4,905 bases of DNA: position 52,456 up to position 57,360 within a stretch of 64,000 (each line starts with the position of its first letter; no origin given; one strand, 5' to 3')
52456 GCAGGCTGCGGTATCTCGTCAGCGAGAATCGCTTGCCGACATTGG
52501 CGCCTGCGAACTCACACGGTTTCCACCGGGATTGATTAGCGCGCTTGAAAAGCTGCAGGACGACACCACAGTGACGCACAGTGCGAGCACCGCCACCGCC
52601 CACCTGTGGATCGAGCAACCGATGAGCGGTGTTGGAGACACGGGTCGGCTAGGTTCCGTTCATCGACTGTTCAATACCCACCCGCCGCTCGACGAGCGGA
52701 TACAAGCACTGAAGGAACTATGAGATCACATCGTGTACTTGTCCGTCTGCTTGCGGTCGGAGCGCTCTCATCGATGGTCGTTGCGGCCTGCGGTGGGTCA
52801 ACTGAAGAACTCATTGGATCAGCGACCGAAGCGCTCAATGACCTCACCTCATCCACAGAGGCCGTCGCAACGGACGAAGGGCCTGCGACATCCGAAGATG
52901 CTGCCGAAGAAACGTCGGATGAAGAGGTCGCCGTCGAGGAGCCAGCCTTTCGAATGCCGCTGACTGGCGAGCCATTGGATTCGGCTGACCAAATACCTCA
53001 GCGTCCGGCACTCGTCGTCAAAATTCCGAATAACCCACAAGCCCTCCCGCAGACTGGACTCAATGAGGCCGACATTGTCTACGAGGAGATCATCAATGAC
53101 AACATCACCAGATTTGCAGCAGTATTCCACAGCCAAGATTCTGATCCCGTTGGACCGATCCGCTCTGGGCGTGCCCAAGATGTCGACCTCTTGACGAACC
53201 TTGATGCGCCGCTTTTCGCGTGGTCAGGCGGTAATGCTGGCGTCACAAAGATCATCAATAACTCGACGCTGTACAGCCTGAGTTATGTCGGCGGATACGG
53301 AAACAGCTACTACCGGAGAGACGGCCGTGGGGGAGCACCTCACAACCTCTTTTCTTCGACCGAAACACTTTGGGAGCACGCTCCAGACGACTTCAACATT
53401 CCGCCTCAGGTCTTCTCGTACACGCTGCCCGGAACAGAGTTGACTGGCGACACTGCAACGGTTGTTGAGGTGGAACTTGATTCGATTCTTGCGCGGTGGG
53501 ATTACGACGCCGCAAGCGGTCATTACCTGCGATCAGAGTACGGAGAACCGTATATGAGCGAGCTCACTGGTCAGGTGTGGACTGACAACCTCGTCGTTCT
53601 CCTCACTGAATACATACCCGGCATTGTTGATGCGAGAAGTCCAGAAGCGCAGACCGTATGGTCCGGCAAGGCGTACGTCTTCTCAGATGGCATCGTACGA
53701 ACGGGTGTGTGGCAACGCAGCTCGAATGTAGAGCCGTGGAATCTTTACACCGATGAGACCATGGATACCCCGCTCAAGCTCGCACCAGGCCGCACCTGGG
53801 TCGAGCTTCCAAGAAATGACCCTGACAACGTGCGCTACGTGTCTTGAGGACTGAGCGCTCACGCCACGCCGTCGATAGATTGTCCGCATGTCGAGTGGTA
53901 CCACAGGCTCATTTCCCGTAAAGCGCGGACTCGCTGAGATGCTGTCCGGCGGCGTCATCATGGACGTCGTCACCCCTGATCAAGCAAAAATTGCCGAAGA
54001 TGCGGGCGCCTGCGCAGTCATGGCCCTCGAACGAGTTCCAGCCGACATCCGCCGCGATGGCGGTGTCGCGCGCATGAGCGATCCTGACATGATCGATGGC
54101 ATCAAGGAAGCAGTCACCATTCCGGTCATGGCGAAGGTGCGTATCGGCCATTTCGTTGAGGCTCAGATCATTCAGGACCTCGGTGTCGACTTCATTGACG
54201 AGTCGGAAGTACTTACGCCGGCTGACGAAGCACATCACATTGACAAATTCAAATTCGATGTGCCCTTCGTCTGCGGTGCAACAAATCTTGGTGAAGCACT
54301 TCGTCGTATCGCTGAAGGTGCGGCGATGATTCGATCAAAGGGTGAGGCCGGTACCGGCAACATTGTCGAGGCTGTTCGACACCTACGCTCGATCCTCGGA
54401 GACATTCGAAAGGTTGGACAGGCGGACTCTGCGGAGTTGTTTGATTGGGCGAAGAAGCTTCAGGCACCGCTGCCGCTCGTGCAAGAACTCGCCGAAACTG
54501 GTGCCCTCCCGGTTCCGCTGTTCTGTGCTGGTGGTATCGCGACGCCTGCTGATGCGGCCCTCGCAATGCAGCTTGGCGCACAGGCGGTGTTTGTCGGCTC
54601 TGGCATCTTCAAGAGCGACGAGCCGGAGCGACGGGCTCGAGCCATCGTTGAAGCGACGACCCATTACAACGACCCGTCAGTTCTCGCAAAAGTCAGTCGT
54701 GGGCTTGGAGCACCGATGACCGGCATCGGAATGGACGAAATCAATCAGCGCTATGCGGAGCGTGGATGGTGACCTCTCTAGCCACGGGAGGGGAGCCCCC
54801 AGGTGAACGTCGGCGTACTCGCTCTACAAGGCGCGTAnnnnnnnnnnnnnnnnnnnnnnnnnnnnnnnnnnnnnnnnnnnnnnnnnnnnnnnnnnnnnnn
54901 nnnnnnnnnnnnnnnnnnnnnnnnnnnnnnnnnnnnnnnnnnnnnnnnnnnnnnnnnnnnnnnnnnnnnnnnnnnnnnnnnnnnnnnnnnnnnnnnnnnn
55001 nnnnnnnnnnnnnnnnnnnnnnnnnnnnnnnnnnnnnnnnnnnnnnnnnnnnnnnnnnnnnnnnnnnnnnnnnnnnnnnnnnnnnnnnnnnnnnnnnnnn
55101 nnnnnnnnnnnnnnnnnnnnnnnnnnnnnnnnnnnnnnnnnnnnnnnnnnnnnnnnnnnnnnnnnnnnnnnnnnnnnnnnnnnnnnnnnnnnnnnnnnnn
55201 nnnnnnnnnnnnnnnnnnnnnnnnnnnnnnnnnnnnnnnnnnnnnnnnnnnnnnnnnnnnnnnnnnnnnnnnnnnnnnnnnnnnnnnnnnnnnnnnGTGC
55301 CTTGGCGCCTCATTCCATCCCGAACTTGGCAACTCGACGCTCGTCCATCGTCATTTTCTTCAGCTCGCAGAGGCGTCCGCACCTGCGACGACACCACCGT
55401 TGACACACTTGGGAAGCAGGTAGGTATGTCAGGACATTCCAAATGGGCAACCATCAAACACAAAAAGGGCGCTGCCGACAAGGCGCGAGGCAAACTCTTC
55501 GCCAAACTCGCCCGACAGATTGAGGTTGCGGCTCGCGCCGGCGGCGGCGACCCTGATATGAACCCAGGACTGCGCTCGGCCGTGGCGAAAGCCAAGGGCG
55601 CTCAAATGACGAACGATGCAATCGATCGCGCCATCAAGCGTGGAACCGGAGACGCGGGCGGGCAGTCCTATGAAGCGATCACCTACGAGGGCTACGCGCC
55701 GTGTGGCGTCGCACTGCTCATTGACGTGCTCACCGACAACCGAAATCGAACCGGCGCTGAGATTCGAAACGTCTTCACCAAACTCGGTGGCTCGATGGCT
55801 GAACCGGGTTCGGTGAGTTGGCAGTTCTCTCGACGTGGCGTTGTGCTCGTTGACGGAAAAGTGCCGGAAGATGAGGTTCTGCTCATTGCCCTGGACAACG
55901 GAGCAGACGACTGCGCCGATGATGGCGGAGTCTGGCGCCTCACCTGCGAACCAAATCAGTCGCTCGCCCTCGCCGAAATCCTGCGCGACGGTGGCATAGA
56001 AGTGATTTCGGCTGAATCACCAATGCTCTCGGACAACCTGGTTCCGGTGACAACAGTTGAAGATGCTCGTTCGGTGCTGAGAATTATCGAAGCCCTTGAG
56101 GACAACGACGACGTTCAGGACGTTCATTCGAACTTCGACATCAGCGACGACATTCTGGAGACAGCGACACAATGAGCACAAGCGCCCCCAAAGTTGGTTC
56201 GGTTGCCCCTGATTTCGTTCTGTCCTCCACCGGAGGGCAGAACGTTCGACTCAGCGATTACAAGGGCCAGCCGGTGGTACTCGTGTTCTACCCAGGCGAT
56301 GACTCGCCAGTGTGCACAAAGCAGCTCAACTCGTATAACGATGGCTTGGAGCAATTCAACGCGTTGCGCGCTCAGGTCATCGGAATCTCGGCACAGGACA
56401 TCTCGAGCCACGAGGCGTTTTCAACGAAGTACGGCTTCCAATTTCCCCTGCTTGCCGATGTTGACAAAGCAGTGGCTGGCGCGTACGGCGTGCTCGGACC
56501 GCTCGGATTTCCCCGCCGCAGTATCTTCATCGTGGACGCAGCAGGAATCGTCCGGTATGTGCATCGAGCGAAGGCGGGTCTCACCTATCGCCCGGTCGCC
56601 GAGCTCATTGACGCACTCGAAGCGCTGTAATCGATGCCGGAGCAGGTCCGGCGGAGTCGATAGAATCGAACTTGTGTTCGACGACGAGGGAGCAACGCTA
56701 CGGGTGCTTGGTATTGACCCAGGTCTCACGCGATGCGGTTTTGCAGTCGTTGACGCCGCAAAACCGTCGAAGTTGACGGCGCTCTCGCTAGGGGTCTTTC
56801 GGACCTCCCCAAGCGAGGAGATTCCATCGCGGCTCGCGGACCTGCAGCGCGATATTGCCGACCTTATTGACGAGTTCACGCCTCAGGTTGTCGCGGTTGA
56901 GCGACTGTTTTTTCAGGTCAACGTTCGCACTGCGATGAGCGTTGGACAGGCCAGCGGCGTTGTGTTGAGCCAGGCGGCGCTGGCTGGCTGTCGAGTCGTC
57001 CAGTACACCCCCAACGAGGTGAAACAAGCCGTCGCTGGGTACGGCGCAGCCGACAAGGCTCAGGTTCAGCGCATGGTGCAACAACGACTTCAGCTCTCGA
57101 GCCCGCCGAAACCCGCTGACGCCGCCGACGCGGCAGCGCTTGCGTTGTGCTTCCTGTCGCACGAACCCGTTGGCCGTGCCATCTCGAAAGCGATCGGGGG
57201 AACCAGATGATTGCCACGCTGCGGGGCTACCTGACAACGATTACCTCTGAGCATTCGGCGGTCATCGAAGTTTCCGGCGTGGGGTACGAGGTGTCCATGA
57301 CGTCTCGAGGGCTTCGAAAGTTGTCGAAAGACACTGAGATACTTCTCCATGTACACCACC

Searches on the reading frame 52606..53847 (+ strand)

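Call 50: search_protein_families(library=pfam, proteins=[window:52606-53847:+], max_evalue=0.0001)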
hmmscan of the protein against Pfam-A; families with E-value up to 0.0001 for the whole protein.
window:52606-53847:+ (413 aa): 2 families
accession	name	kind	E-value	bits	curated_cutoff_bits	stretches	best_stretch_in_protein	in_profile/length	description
PF11258.13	DUF3048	-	4.9e-36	124.5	25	1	119-260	1-143/148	Protein of unknown function (DUF3048) N-terminal domain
PF17479.7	DUF3048_C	-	3.1e-18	66.6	25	1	296-399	11-114/114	Protein of unknown function (DUF3048) C-terminal domain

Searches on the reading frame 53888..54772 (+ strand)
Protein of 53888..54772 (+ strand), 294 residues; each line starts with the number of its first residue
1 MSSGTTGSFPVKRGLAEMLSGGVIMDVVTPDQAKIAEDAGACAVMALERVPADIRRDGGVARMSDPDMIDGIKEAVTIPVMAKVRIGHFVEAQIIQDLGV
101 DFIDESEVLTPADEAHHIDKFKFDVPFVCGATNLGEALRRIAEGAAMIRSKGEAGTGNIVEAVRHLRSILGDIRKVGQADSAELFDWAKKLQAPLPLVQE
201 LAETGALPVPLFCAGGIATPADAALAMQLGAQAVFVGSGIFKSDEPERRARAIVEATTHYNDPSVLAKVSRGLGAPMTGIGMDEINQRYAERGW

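Call 50: search_protein_families(library=pfam, proteins=[window:53888-54772:+], max_evalue=0.0001)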
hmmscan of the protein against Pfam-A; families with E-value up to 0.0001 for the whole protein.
window:53888-54772:+ (294 aa): 2 families
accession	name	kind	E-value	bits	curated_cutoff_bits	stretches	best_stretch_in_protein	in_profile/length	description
PF01680.23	SOR_SNZ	-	6.4e-104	346.6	27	1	10-214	3-207/207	SOR/SNZ family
PF05690.20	ThiG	-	1.3e-09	38.3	23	1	207-257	174-224/247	Thiazole biosynthesis protein ThiG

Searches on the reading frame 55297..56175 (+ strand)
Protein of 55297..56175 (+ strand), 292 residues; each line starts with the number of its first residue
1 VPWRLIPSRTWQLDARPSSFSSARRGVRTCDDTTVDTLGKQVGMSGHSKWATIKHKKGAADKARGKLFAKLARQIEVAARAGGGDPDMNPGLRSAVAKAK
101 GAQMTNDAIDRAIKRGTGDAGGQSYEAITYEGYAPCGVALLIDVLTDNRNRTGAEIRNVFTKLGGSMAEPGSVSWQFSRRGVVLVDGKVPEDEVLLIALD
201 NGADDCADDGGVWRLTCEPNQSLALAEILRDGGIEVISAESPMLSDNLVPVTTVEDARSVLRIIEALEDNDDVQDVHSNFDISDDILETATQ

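Call 50: search_protein_families(library=pfam, proteins=[window:55297-56175:+], max_evalue=0.0001)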
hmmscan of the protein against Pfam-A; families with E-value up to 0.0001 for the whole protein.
window:55297-56175:+ (292 aa): 2 families
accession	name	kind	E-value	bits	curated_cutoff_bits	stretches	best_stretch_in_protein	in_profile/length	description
PF01709.26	Transcrip_reg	-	2.7e-47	160.9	27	1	125-280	1-160/160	TACO1/YebC second and third domain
PF20772.2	TACO1_YebC_N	-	1.8e-31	108.8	36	1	48-118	1-72/73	TACO1/YebC protein N-terminal domain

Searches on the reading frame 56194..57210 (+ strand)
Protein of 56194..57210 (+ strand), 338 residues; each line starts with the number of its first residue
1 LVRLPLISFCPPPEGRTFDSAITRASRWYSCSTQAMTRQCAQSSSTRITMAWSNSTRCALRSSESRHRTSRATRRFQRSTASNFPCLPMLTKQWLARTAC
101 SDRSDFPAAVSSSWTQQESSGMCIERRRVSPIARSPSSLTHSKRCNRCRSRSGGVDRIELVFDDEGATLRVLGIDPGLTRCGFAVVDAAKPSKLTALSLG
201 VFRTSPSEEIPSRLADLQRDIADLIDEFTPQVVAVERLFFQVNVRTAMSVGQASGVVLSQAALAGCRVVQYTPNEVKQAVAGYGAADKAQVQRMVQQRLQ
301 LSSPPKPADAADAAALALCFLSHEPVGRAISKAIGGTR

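Call 48: find_encoding_contigs(protein=window:56194-57210:+, flank=10000, max_places=1)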
Protein window:56194-57210:+ (338 aa): no gene with exactly this product is on record in the collection.

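Call 50: search_protein_families(library=pfam, proteins=[window:56194-57210:+], max_evalue=0.0001)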
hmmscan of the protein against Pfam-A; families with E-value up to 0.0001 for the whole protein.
window:56194-57210:+ (338 aa): 1 family
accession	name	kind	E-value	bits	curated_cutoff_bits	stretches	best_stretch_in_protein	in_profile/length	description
PF02075.23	RuvC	-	1.8e-45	154.9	22.2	1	171-319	1-147/148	Crossover junction endodeoxyribonuclease RuvC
